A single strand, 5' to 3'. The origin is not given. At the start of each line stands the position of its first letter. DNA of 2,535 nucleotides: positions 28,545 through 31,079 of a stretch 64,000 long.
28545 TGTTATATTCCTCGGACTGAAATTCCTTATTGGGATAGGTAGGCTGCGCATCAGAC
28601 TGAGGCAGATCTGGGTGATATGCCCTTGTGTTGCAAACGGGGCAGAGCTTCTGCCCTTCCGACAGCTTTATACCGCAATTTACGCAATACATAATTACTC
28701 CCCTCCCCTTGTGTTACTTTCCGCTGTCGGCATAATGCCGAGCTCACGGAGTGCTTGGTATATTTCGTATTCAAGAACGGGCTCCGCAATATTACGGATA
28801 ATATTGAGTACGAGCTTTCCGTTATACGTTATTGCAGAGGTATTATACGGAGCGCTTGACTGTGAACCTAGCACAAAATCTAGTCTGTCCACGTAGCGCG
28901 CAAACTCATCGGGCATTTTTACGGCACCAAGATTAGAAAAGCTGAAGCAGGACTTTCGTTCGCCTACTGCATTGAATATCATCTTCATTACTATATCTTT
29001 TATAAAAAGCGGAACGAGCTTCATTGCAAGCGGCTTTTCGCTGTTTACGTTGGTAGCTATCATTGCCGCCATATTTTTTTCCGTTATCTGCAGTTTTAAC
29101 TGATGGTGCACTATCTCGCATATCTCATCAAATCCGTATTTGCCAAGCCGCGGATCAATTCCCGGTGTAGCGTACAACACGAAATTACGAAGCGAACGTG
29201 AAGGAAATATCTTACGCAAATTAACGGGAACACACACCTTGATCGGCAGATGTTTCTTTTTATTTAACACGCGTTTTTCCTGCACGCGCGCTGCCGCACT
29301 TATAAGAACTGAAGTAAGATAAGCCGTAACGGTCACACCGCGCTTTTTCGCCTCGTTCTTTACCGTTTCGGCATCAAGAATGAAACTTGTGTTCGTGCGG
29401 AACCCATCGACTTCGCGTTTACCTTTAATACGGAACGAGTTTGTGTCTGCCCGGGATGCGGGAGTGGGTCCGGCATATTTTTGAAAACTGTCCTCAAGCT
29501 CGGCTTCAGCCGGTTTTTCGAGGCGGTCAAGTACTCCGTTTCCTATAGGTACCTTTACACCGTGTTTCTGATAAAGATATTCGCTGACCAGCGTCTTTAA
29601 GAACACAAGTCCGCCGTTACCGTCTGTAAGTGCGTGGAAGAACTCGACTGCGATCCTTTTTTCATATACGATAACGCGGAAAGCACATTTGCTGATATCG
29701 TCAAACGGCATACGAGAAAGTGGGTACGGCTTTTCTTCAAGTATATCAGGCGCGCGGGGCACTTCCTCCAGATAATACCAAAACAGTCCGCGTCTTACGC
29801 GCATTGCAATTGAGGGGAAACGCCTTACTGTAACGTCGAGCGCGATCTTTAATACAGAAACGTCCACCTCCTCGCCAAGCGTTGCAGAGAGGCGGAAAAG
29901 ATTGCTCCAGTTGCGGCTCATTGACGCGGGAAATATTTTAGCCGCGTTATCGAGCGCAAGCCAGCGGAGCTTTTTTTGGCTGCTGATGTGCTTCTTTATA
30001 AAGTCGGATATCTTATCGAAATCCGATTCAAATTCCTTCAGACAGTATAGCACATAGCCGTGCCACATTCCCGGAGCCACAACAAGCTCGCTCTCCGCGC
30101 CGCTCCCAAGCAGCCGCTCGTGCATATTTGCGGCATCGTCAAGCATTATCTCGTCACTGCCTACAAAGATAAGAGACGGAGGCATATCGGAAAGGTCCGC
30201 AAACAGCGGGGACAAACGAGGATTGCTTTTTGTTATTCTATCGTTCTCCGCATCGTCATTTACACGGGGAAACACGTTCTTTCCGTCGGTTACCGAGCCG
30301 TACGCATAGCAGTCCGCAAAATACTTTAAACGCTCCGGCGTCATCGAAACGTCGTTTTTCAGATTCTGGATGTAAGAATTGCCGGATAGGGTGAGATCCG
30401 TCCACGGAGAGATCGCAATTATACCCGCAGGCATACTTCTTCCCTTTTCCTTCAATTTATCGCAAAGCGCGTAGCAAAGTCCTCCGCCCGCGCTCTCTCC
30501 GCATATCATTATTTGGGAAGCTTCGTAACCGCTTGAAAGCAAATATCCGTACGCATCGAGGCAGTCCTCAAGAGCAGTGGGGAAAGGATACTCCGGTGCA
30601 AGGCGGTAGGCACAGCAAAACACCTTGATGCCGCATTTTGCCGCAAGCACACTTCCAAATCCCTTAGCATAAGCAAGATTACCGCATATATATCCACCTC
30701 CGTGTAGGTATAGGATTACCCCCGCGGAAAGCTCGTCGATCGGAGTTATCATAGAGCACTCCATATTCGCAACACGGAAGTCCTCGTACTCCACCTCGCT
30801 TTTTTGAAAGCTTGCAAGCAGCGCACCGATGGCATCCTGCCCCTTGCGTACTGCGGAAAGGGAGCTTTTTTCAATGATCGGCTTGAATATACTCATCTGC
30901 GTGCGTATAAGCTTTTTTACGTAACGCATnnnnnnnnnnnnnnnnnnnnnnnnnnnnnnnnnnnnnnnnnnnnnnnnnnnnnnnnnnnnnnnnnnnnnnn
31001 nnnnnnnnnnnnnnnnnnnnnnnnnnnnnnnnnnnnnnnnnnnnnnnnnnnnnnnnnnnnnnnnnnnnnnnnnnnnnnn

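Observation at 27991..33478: Operon of a polyvalent-protein fragment, an esterase::acyltransferase fusion and a zinc-ribbon membrane protein beside tRNA-Pro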

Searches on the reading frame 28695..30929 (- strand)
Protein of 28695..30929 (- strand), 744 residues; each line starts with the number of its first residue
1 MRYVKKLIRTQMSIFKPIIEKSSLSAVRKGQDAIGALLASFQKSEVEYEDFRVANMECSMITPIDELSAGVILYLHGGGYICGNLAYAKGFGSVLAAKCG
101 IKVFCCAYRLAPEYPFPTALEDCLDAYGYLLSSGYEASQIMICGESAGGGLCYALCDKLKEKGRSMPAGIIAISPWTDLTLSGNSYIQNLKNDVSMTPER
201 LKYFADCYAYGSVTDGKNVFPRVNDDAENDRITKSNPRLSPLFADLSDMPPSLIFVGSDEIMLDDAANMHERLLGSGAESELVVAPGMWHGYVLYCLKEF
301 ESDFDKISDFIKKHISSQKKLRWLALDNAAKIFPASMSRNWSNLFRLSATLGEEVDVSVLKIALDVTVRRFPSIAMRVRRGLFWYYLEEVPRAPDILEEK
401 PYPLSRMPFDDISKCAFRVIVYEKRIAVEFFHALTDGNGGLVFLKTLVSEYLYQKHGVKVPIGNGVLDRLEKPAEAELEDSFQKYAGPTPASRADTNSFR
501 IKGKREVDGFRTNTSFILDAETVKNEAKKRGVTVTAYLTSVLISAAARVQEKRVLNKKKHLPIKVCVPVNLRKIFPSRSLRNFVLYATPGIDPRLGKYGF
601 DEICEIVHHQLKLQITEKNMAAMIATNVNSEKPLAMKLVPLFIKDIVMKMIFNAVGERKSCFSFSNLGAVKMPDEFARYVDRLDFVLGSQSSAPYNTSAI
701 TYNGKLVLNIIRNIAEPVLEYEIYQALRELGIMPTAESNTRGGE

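Call 4: search_protein_families(library=pfam, proteins=[window:28695-30929:-], max_evalue=1)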
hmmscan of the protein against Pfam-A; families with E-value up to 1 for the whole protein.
window:28695-30929:- (744 aa): 7 families
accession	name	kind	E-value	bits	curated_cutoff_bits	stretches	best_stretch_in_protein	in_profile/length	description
PF07859.19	Abhydrolase_3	-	7.9e-47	160.2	25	1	72-293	1-209/210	alpha/beta hydrolase fold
PF10340.15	Say1_Mug180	-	3.7e-12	46.2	21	1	70-208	123-269/374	Steryl acetyl hydrolase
PF20434.5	BD-FAE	-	9.9e-10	38.7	26.8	1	69-152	13-103/215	BD-FAE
PF07247.17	AATase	-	0.002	17.2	22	1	522-578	279-337/500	Alcohol acetyltransferase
PF16911.10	PapA_C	-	0.0048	16.8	30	1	525-573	22-66/203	Phthiocerol/phthiodiolone dimycocerosyl transferase C-terminus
PF12146.15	Hydrolase_4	-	0.16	11.7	27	0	124-182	63-116/239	Serine aminopeptidase, S33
PF00326.27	Peptidase_S9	-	0.28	11.1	22.6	0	120-157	45-83/213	Prolyl oligopeptidase family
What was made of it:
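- On Condensation-superfamily acyltransferase (AATase/PapA5-like): AATase scores 17.2 against 22 and PapA_C 16.8 against 30 (call 4).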

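Call 5: search_protein_families(library=phrogs, proteins=[window:28695-30929:-], max_evalue=0.1)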
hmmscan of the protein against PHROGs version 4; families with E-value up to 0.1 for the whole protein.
window:28695-30929:- (744 aa): 1 family
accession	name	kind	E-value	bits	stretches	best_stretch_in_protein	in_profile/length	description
phrog_3341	-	other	9.9e-13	49.1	1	45-319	19-263/267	esterase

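Call 6: search_protein_families(library=ncbifam, proteins=[window:28695-30929:-], max_evalue=0.1)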
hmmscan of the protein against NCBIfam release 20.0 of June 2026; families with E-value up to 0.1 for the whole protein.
window:28695-30929:- (744 aa): 9 families
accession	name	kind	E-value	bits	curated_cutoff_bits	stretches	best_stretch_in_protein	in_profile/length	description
NF058651.1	GESAG_HSLs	subfamily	2.3e-56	191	430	1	21-295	21-273/296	GESAG motif subfamily hormone-sensitive lipase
NF058649.1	GTSAG_HSLs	subfamily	1.6e-38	132.9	380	1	27-315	44-312/312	GTSAG motif subfamily hormone-sensitive lipase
NF058653.1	LipP1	equivalog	3.7e-33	114.7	350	1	55-296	57-283/300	LipP1 family hormone-sensitive lipase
NF058650.1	GCSAG_HSLs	subfamily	7.1e-26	91.5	410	1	46-315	58-313/314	GCSAG motif subfamily hormone-sensitive lipase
NF033149.0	CHL_hydrolase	equivalog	1.8e-24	86.2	500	1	70-293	76-285/310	chloramphenicol hydrolase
NF007547.0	PRK10162.1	equivalog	2.3e-17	62.9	389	1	53-296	69-298/321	acetyl esterase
NF052352.1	TriaclglyLipLipYMycb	equivalog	8.3e-15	54.8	450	1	55-297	175-382/397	triacylglycerol lipase LipY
NF058665.1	HaHSL_fam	equivalog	2.2e-05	24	320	1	55-180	48-172/260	hormone-sensitive lipase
NF006787.0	PRK09294.1-1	subfamily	0.0071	15.3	396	0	354-453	33-138/420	acyltransferase PapA5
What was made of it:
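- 28695..30929 (-): Esterase::acyltransferase fusion. HSL-type esterase at residues 72-293 (HGGG 76, GESAG 144). Condensation-like acyltransferase at residues ~315-744 (HALTDG 432). Pfam and NCBIfam (calls 4, 6).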

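Call 13: find_encoding_contigs(protein=window:28695-30929:-, flank=10000, max_places=10)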
Protein window:28695-30929:- (744 aa): no gene with exactly this product is on record in the collection.

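Call 15: find_related_loci(query=window:28695-30929:-, collection=genome_contigs, flank=10000)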
Query window:28695-30929:- (744 aa) in genome_contigs; peptide patterns used: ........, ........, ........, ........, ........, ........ (x = any residue, [..] = any of these).
94 stretches matched a pattern; 71 encode a relative of the query (tblastn E <= 1e-3); 71 distinct loci.
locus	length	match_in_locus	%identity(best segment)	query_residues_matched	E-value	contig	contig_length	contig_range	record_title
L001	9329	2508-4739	92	1-744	0e+0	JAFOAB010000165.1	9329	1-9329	MAG: Clostridia bacterium isolate RGIG279 Dairy_cattle_Cecum.Co__c1798293, whole genome shotgun sequence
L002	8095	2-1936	88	100-744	0e+0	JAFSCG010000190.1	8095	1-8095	MAG: Clostridia bacterium isolate RGIG3011 Goat_Rectum-3__c681110, whole genome shotgun sequence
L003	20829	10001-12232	65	1-744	0e+0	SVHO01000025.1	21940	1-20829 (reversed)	MAG: Clostridiales bacterium isolate SIG386 NODE_11924_length_21940_cov_2.156879, whole genome shotgun sequence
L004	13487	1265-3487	67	1-741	0e+0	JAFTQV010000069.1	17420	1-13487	MAG: Clostridia bacterium isolate RGIG4066 Roe_deer_Cecum.Co__c1788898, whole genome shotgun sequence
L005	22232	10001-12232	88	1-744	0e+0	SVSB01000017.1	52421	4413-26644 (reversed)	MAG: Oscillospiraceae bacterium isolate SIG658 NODE_14837_length_52421_cov_1.957433, whole genome shotgun sequence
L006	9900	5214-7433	57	1-741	0e+0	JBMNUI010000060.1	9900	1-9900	MAG: Eubacteriales bacterium isolate SBF912SR1HQ0008 scaffold_6556_c2, whole genome shotgun sequence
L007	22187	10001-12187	57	5-741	0e+0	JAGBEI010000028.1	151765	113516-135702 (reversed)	MAG: Clostridia bacterium isolate RGIG9041 Water_deer_Rectum-4__c276966, whole genome shotgun sequence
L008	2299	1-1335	93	300-744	0e+0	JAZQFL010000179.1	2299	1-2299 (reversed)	MAG: Eubacteriales bacterium isolate T1900044632_TS20190098.MAGScoT_cleanbin_000101 SGB_1075_k141_1456934, whole genome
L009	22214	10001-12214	56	1-741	0e+0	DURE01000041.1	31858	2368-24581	MAG TPA_asm: Clostridiales bacterium isolate AS08sgBPME_67 221626_AS08, whole genome shotgun sequence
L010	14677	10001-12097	59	42-741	0e+0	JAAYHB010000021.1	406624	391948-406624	MAG: Clostridiales bacterium isolate AS09scLD_304 193219_AS09, whole genome shotgun sequence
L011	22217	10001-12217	54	1-741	0e+0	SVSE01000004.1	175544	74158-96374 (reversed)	MAG: Oscillospiraceae bacterium isolate SIG661 NODE_1464_length_175544_cov_11.131675, whole genome shotgun sequence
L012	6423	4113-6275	54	1-742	0e+0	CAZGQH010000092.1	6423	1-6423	MAG TPA_asm: uncultured Lachnospiraceae bacterium isolate binchicken_co370_226 genome assembly, contig: NODE_10237_lengt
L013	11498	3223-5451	58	1-743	0e+0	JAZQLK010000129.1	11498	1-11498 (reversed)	MAG: Eubacteriales bacterium isolate T1900044609_TS20190075.MAGScoT_cleanbin_000117 SGB_791_k141_1200021, whole genome s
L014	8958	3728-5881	53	3-742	0e+0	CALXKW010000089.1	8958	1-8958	MAG: uncultured Clostridia bacterium isolate BRZ_AL__bin4 genome assembly, contig: BRZ_AL__NODE_7478_length_8958_cov_3.7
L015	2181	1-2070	54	30-739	0e+0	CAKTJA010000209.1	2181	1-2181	MAG: uncultured Oscillospiraceae bacterium isolate REFINED_METABAT215_TOP10_CONTIGS_1500_ASSEMBLY_K77_MERGED__Hadza_PheC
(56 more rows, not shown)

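Call 48: find_related_loci(query=window:28695-30929:-, collection=metagenome_contigs, flank=6000)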
Query window:28695-30929:- (744 aa) in metagenome_contigs; peptide patterns used: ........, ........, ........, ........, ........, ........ (x = any residue, [..] = any of these).
112 stretches matched a pattern; 75 encode a relative of the query (tblastn E <= 1e-3); 75 distinct loci.
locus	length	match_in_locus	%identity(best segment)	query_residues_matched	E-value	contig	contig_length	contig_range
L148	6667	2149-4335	57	5-741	0e+0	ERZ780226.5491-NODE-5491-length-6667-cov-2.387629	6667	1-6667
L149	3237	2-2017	55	46-739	0e+0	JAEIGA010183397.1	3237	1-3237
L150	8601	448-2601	51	4-741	0e+0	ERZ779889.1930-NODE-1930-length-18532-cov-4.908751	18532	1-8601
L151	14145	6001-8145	49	4-741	0e+0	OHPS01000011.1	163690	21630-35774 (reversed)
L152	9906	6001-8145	50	4-741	0e+0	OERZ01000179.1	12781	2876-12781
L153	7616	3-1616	58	203-741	0e+0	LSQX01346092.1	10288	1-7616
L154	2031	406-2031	57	1-545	0e+0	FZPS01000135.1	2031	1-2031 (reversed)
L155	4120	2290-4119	49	1-629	0e+0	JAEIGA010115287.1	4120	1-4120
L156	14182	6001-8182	57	8-742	0e+0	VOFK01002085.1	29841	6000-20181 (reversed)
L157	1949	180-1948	50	4-642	3e-176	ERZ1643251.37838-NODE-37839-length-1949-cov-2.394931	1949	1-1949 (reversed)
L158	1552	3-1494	54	245-741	2e-162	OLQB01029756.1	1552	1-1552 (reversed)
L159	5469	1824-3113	48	309-741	2e-134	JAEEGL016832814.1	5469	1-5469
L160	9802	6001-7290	48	309-741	2e-133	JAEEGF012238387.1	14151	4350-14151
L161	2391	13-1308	47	313-744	4e-138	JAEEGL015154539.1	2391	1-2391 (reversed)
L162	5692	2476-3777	47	311-744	3e-130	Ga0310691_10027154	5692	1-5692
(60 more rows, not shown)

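Call 68: search_protein_families(library=pfam, proteins=[L005:2286-5120:+, L005:5196-6398:+, L005:6361-8100:+, L005:8048-9802:+], max_evalue=0.001)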
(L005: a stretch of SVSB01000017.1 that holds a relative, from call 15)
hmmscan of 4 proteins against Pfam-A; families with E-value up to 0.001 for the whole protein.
L005:2286-5120:+ (944 aa): 5 families
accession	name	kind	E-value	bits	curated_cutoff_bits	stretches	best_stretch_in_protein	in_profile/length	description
PF00251.26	Glyco_hydro_32N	-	1.1e-64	219.3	22.1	1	88-365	1-303/307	Glycosyl hydrolases family 32 N-terminal domain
PF06439.18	3keto-disac_hyd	-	2.5e-13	50.9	26.8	2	641-779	28-186/187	3-keto-disaccharide hydrolase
PF08244.19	Glyco_hydro_32C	-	1e-12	48.8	21.9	1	391-526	19-157/158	Glycosyl hydrolases family 32 C terminal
PF22925.3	TS_C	-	2.8e-05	24.3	27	0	671-752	77-155/202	Trans-sialidase, C-terminal domain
PF21461.3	HL_N-beta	-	0.00052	20.2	27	1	570-618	12-57/57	Hyaluronate lyase, N-terminal beta-sheet domain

L005:5196-6398:+ (400 aa): 6 families
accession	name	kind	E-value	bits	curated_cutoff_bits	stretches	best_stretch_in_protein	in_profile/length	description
PF01381.28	HTH_3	-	6.1e-16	58.6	23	1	28-82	1-55/55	Helix-turn-helix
PF13560.12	HTH_31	-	1.5e-08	35.3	27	1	25-81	3-60/64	Helix-turn-helix domain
PF12844.13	HTH_19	-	2.5e-07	31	30.2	1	26-83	2-59/64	Helix-turn-helix domain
PF13443.12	HTH_26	-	5.3e-05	23.8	22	1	27-86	1-61/63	Cro/C1-type HTH DNA-binding domain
PF13412.12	HTH_24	-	0.00014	21.8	21.9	1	29-54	10-35/48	Winged helix-turn-helix DNA-binding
PF07022.19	Phage_CI_repr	-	0.00017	22.3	22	1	38-83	13-58/65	Bacteriophage CI repressor helix-turn-helix domain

L005:6361-8100:+ (579 aa): 3 families
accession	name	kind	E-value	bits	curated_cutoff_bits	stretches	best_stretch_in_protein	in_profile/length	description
PF00005.33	ABC_tran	-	3.9e-29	102.4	25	1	361-509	1-137/137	ABC transporter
PF00664.28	ABC_membrane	-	8.1e-22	78.6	28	1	41-300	11-272/274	ABC transporter transmembrane region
PF02463.25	SMC_N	-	1.2e-05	25.3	40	1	426-550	135-210/220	RecF/RecN/SMC N terminal domain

L005:8048-9802:+ (584 aa): 4 families
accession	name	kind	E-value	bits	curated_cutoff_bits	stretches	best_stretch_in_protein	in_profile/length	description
PF00005.33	ABC_tran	-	2.9e-28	99.6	25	1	374-520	2-135/137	ABC transporter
PF00664.28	ABC_membrane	-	3.3e-21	76.6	28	1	42-309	1-269/274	ABC transporter transmembrane region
PF02463.25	SMC_N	-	8.9e-10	38.8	40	1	243-565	121-212/220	RecF/RecN/SMC N terminal domain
PF13304.12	AAA_21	-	0.00064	20.3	27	0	493-550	237-298/304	AAA domain, putative AbiEii toxin, Type IV TA system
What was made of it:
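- L005 has unrelated GH32, HTH and ABC genes there (call 68).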

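Call 85: find_homologous_proteins(query=window:28695-30929:-, max_evalue=1e-100)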
Query window:28695-30929:- (744 aa): 6021 proteins with E <= 1e-100 among 8000 candidates; the best 120 are listed.
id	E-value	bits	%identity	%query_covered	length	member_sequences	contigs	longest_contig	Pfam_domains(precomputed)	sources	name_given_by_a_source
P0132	0.0e+0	1564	91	100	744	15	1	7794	PF07859.20,PF10340.16,PF20434.6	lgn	-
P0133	0.0e+0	1527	89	100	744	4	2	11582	PF07859.20,PF10340.16,PF20434.6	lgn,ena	-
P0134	0.0e+0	1514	88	100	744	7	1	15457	PF07859.20,PF10340.16,PF20434.6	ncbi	-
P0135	0.0e+0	1482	87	99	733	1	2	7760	PF07859.20,PF10340.16,PF20434.6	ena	-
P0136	0.0e+0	1318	88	87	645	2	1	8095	PF07859.20,PF10340.16,PF20434.6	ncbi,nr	ncbi:MAG: alpha/beta hydrolase, partial [Clostridia bacterium]|nr:alpha/beta hydrolase [Clostridia b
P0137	0.0e+0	1317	76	100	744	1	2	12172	PF07859.20,PF10340.16,PF20434.6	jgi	-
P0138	0.0e+0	1295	76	100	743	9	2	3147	PF07859.20,PF10340.16,PF20434.6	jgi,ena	-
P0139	0.0e+0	1284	75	100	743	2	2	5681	PF07859.20,PF10340.16,PF20434.6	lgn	-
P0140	0.0e+0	1246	71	100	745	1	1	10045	PF07859.20,PF10340.16,PF20434.6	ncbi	-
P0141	0.0e+0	1241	72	99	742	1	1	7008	PF07859.20,PF10340.16,PF20434.6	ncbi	-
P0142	0.0e+0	1237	72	99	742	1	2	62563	PF07859.20,PF10340.16,PF20434.6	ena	-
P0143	0.0e+0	1230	73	98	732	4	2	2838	PF07859.20,PF10340.16,PF20434.6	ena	-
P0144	0.0e+0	1229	70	100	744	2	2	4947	PF07859.20,PF10340.16,PF20434.6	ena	-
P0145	0.0e+0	1226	71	100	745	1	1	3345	PF07859.20,PF10340.16,PF20434.6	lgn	-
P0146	0.0e+0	1224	70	99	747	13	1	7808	PF07859.20,PF10340.16,PF20434.6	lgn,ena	-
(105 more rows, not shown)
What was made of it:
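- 28695..30929 (-): More than 6,000 homologs (call 85).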

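Call 86: find_encoding_contigs(protein=P0132, flank=8000, max_places=4)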
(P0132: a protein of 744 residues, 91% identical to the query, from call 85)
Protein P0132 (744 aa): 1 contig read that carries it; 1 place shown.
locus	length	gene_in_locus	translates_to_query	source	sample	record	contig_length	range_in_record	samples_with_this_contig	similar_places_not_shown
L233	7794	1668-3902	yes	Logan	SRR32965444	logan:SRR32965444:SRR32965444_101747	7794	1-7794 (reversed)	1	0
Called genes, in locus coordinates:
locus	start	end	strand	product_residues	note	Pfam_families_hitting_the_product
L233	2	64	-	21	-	?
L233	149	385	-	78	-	-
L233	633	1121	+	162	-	PF01928:CYTH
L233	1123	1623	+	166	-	PF13207:AAA_17 (weak), PF13238:AAA_18 (weak), PF01202:SKI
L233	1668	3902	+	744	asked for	PF10340:Say1_Mug180, PF20434:BD-FAE, PF07859:Abhydrolase_3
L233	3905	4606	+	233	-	PF19845:DUF6320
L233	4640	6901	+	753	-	PF13439:Glyco_transf_4, PF13477:Glyco_trans_4_2, PF13579:Glyco_trans_4_4, PF13692:Glyco_trans_1_4, PF04230:PS_pyruv_trans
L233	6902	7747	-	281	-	PF07934:OGG_N, PF00730:HhH-GPD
